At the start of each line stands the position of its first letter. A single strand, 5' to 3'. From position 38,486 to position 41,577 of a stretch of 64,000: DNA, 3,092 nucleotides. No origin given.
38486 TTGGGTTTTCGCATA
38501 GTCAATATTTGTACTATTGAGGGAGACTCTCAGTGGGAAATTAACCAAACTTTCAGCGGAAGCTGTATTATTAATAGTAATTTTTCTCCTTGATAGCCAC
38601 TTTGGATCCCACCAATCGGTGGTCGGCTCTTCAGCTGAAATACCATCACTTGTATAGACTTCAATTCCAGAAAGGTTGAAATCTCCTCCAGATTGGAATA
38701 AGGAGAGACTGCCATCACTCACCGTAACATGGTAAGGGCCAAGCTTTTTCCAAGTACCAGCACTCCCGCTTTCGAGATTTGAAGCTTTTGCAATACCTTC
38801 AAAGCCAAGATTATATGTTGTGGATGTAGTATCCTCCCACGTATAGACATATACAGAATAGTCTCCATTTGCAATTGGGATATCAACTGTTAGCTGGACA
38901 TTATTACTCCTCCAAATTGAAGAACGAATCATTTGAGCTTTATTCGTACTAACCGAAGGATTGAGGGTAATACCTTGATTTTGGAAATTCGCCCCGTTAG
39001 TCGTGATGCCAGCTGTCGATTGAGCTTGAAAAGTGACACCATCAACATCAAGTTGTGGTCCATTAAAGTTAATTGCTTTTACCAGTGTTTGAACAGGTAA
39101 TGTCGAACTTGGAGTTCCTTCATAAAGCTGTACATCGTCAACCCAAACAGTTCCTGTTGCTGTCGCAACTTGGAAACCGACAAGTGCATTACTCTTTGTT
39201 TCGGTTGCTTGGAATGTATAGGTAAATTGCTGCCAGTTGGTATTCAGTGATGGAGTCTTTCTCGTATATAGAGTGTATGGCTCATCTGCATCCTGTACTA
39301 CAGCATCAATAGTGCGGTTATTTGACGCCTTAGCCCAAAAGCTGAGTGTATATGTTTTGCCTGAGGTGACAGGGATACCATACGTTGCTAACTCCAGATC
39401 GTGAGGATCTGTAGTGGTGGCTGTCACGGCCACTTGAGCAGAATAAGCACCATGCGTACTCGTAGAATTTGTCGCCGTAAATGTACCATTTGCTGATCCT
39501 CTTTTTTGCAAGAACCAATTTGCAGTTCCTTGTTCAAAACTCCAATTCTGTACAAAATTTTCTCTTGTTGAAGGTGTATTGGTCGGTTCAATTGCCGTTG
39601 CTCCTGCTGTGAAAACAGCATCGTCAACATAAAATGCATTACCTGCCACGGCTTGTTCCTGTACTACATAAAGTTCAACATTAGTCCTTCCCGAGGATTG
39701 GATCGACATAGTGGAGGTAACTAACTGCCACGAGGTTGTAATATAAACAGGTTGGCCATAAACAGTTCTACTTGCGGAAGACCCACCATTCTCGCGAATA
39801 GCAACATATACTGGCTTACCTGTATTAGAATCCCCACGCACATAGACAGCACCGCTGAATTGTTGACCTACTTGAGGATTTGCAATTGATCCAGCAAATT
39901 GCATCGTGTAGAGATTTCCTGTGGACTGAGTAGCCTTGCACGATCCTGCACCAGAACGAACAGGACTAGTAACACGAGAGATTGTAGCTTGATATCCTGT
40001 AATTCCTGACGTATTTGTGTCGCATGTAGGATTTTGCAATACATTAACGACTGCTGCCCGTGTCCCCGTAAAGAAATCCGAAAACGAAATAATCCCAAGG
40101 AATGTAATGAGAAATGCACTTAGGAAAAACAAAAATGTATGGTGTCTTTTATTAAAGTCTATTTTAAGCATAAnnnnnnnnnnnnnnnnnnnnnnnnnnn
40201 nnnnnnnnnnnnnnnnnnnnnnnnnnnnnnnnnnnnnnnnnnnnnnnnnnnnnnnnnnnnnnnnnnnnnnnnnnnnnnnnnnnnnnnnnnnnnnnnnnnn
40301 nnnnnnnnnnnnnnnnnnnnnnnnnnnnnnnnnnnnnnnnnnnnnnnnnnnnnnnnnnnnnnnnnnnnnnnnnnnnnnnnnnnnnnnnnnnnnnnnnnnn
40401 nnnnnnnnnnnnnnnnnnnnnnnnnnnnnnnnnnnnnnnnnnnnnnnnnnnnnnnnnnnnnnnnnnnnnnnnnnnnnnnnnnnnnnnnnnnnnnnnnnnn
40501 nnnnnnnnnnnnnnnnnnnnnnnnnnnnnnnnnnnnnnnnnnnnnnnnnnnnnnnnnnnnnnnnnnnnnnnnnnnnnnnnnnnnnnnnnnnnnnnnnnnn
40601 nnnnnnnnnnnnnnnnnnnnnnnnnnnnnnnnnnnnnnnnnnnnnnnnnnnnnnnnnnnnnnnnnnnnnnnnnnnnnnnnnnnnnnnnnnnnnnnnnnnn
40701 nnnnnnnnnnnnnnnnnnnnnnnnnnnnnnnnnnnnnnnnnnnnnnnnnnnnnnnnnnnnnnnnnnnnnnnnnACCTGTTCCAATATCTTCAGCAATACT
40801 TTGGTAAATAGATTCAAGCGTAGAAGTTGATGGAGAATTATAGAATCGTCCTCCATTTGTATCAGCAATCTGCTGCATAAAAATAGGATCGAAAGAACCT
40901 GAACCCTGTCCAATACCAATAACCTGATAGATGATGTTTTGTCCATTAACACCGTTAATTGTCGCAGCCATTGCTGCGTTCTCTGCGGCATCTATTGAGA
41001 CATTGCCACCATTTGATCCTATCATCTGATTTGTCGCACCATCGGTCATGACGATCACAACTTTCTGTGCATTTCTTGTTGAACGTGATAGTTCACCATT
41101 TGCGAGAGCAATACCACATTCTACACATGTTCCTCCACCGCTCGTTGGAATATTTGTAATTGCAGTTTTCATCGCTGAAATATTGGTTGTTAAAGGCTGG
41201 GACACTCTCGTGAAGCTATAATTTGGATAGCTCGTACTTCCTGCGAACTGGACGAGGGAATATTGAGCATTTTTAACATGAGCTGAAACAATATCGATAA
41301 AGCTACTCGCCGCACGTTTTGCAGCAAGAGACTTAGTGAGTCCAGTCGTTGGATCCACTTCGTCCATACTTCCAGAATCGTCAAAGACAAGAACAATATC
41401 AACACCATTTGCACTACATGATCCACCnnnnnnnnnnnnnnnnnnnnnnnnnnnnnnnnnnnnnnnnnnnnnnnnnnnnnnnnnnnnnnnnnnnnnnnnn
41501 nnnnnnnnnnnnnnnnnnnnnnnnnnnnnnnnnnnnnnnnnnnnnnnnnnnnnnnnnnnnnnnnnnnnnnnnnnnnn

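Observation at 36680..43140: Two giant surface proteins built from shuffled lectin or adhesin modules also found in the secreted enzymes at 8.8-12.8 kb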

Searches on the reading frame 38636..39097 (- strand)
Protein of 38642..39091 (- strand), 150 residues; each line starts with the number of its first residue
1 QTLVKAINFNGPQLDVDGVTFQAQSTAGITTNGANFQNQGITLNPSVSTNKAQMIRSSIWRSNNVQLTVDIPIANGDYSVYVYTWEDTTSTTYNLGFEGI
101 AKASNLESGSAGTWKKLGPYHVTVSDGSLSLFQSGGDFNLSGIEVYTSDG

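Call 11: search_protein_families(library=pfam, proteins=[window:38642-39091:-], max_evalue=10)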
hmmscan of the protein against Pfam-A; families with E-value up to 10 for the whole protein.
seq(150 aa): 4 families
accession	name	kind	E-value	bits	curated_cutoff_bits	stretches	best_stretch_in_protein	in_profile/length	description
PF14734.12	DUF4469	-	0.012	15.9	22.6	1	32-91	32-92/101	Domain of unknown function (DUF4469) with IG-like fold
PF17285.8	PRMT5_TIM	-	0.12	12.1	30.2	1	48-77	97-126/252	PRMT5 TIM barrel domain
PF18143.6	HAD_SAK_2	-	0.23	12.3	27.5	1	14-86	4-79/139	HAD domain in Swiss Army Knife RNA repair proteins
PF12733.13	Cadherin-like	-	0.36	11.7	24.2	1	23-96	33-85/89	Cadherin-like beta sandwich domain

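Call 45: search_solved_structures(query=A2, max_evalue=10, show_alignments=2)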
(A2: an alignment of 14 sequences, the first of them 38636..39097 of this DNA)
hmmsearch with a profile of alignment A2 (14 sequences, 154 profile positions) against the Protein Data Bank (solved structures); distinct sequences matched with E-value up to 10: 5.
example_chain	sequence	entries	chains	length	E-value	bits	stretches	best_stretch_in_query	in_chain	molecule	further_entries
2vzp_A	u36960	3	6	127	0.17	15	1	69-118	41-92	EXO-BETA-D-GLUCOSAMINIDASE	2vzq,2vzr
9l2t_G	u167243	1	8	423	0.45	13.7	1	117-145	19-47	Amide hydrolase LlADH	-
9l6p_A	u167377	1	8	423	0.45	13.7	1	117-145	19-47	LlADH-WT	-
2o14_A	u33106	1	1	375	0.92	12.7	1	62-151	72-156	Hypothetical protein yxiM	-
6ex6_B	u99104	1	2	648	1.1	12.5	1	84-118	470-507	Six-hairpin glycosidase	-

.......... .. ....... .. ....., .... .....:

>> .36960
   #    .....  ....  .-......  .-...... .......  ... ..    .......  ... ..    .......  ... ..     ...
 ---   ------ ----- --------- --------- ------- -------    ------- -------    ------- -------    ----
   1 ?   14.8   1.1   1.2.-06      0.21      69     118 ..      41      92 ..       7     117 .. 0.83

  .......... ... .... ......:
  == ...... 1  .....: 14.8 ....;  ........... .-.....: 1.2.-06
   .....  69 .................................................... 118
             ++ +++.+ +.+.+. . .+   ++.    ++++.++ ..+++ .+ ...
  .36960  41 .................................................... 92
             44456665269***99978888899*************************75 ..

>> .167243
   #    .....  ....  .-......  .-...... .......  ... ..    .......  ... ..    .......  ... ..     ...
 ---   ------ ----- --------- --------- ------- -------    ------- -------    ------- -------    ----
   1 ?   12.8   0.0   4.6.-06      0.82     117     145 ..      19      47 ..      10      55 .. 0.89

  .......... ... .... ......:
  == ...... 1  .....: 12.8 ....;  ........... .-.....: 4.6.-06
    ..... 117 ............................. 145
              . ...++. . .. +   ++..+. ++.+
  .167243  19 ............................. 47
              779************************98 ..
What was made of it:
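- On Malectin / malectin-like (Pfam PF11721, PF12819): A profile-vs-PDB search weakly prefers CBM35 2vzp (E 0.17, call 45).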

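Call 46: search_protein_families(library=pfam, alignment_id=A2, max_evalue=1)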
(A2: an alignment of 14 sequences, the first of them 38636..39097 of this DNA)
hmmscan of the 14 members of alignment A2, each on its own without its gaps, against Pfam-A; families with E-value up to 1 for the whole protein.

A. member 1, window:38636-39097:- (154 aa): 4 families
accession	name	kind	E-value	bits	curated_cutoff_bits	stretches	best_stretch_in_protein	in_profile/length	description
PF14734.12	DUF4469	-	0.013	15.9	22.6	1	34-93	32-92/101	Domain of unknown function (DUF4469) with IG-like fold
PF17285.8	PRMT5_TIM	-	0.12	12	30.2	1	50-79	97-126/252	PRMT5 TIM barrel domain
PF18143.6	HAD_SAK_2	-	0.24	12.2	27.5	1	16-70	4-61/139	HAD domain in Swiss Army Knife RNA repair proteins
PF12733.13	Cadherin-like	-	0.35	11.8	24.2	1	25-98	33-85/89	Cadherin-like beta sandwich domain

B. families by the number of members that match (of 14 scanned): 14 families
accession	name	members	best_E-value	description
PF23388.1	DUF7099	3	0.012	Domain of unknown function (DUF7099)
PF14734.12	DUF4469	2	0.013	Domain of unknown function (DUF4469) with IG-like fold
PF07495.19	Y_Y_Y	1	0.0049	Y_Y_Y domain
PF01547.30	SBP_bac_1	1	0.0078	Bacterial extracellular solute-binding protein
PF15521.11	Ntox11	1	0.02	Novel toxin 11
PF14686.12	fn3_3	1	0.062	Polysaccharide lyase family 4, domain II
PF16967.11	TcfC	1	0.066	E-set like domain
PF11721.14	Malectin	1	0.1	Malectin domain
PF16428.10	DUF5025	1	0.11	Domain of unknown function (DUF5025)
PF17285.8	PRMT5_TIM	1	0.12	PRMT5 TIM barrel domain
PF15009.12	STING_LBD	1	0.14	STING ligand-binding domain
PF00959.24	Phage_lysozyme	1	0.17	Phage lysozyme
PF18143.6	HAD_SAK_2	1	0.24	HAD domain in Swiss Army Knife RNA repair proteins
PF12733.13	Cadherin-like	1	0.35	Cadherin-like beta sandwich domain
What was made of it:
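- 38636..39097 (-): A aa 359-512: 'X' module, a beta-sandwich of the malectin/CBM35/CBM6 type. It is paralogous to the N-terminal module of the GH140-like enzyme C. No Pfam model (calls 11, 46).
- On Malectin / malectin-like (Pfam PF11721, PF12819): Of 14 homologous modules, 1 hits Malectin at E 0.1 (call 46).
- Checked: Only 1 of 14 homologous modules hits it, at E 0.1 (call 46).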

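Call 52: predict_structure(alignment_id=A2)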
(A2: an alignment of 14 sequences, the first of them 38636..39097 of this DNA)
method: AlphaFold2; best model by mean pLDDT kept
length: 154 residues; sequences in the alignment: 14
mean_pLDDT: 94.6   pTM: 0.89
mean pLDDT of the five models: 94.6, 94.3, 94.3, 93.2, 93.0
residues with pLDDT >= 90: 142; 70-90: 8; 50-70: 3; < 50: 1
segments of 3 or more residues with pLDDT < 50: none
pLDDT, mean of each block of 10 residues (from residue 1): 91 96 95 96 95 97 91 97 97 96 96 97 97 95 96 57
secondary structure, 60 per line:
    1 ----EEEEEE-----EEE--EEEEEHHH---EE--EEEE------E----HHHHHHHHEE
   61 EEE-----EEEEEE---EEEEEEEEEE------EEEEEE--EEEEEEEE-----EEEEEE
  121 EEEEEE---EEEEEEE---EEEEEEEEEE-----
elements in order: E5-10 E16-18 E21-25 E36-39 H51-58 E59-63 E69-74 E78-87 E94-99 E102-109 E115-126 E130-136 E140-149
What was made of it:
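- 38636..39097 (-): AF2 pLDDT 94.6 (call 52).
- On Malectin / malectin-like (Pfam PF11721, PF12819): The AF2 model has pLDDT 94.6 (call 52).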

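Call 55: fold_search(model_id=the predicted structure, library=pdb)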
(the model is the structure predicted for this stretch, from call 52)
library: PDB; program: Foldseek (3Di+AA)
matches with E <= 10: 1770; with E <= 0.001: 75
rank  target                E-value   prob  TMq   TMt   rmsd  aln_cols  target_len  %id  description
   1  6fih_A                2.0e-06  1.00  0.74  0.33   3.7       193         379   16  Crystal structure of the ANX2 ectodomain from Arabidopsis thaliana (released 2018-07-11)
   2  6fig_A                2.7e-06  1.00  0.73  0.33   3.8       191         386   15  Crystal structure of the ANX1 ectodomain from Arabidopsis thaliana (released 2018-07-11)
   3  5y92_A                2.8e-06  1.00  0.74  0.33   3.7       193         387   16  Crystal structure of ANXUR2 extracellular domain from Arabidopsis thaliana (released 2018-02-28)
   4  4qaw_C                6.5e-06  1.00  0.46  0.16  14.3       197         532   13  Structure of modular Xyn30D from Paenibacillus barcinonensis (released 2014-10-08)
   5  4d8m                  1.8e-05  1.00  0.48  0.15   6.0       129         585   15  Crystal structure of Bacillus thuringiensis Cry5B nematocidal toxin (released 2012-12-19)
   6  2vzp_B                1.9e-05  1.00  0.40  0.47   6.5       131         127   21  Atomic Resolution Structure of the C-terminal CBM35 from Amycolatopsis orientalis exo-chitosanase CsxA (released 2009-01-13)
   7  6a5b                  2.1e-05  1.00  0.67  0.30   4.0       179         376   18  Crystal structure of plant Receptor-like Kinase FER (released 2019-06-26)
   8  4qaw_H                2.1e-05  1.00  0.43  0.15  13.0       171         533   13  Structure of modular Xyn30D from Paenibacillus barcinonensis (released 2014-10-08)
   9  6d8g_B                2.2e-05  1.00  0.70  0.15   3.2       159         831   14  D341A D367A calcium binding mutant of Bacteroides uniformis beta-glucuronidase 2 (released 2018-10-17)
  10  4qaw_D                2.2e-05  1.00  0.46  0.16  14.4       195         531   13  Structure of modular Xyn30D from Paenibacillus barcinonensis (released 2014-10-08)
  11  7byx_A                3.0e-05  1.00  0.44  0.19   7.7       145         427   15  Crystal structure of exo-beta-1,3-galactanase from Phanerochaete chrysosporium Pc1,3Gal43A E208A with beta-1,3-galacto (released 2020-11-04)
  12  7ehg_G                3.1e-05  1.00  0.53  0.60   3.9       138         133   16  Crystal Structure of MiXBM (released 2022-03-30)
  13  7bys_A                3.1e-05  1.00  0.43  0.18   7.9       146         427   16  Crystal structure of exo-beta-1,3-galactanase from Phanerochaete chrysosporium Pc1,3Gal43A apo form (released 2020-11-04)
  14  4qaw_A                3.3e-05  1.00  0.44  0.15  13.8       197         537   13  Structure of modular Xyn30D from Paenibacillus barcinonensis (released 2014-10-08)
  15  6a5e_A                3.5e-05  1.00  0.60  0.28   5.0       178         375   18  Crystal structure of plant peptide RALF23 in complex with FER and LLG2 (released 2019-06-26)
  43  2vzp_A                2.4e-04  1.00  0.39  0.45   7.4       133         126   20  Atomic Resolution Structure of the C-terminal CBM35 from Amycolatopsis orientalis exo-chitosanase CsxA (released 2009-01-13)
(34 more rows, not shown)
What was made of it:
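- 38636..39097 (-): Foldseek (call 55).
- On Malectin / malectin-like (Pfam PF11721, PF12819): The best Foldseek hits are malectin-like domains of ANX1/2 and FER (E 2e-6, TM 0.73-0.74), but CBM35, CBM6 and CBM61 also match at E 1e-5 to 1e-4 (call 55).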

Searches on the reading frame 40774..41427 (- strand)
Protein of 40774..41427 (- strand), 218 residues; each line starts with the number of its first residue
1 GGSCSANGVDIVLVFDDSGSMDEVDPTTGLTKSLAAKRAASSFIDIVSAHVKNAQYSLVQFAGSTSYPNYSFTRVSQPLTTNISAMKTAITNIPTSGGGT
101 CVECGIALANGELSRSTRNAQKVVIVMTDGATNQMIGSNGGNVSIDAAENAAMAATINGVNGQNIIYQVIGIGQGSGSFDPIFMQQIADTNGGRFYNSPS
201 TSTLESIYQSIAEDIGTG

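Call 77: search_solved_structures(query=window:40774-41427:-, max_evalue=1)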
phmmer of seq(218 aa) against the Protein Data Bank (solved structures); distinct sequences matched with E-value up to 1: 4.
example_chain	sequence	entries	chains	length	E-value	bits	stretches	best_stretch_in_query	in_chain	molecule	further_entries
4cn8_A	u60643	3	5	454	0.00011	25.2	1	9-134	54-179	PROXIMAL THREAD MATRIX PROTEIN 1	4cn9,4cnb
9no5_A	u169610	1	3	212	0.00056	23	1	10-193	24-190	Putative secreted protein, hemolysin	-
4rck_A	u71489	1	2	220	0.0028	20.7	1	10-211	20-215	Hypothetical membrane spanning protein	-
7w6b_A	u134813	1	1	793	0.018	18.1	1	95-142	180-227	von Willebrand factor type A domain protein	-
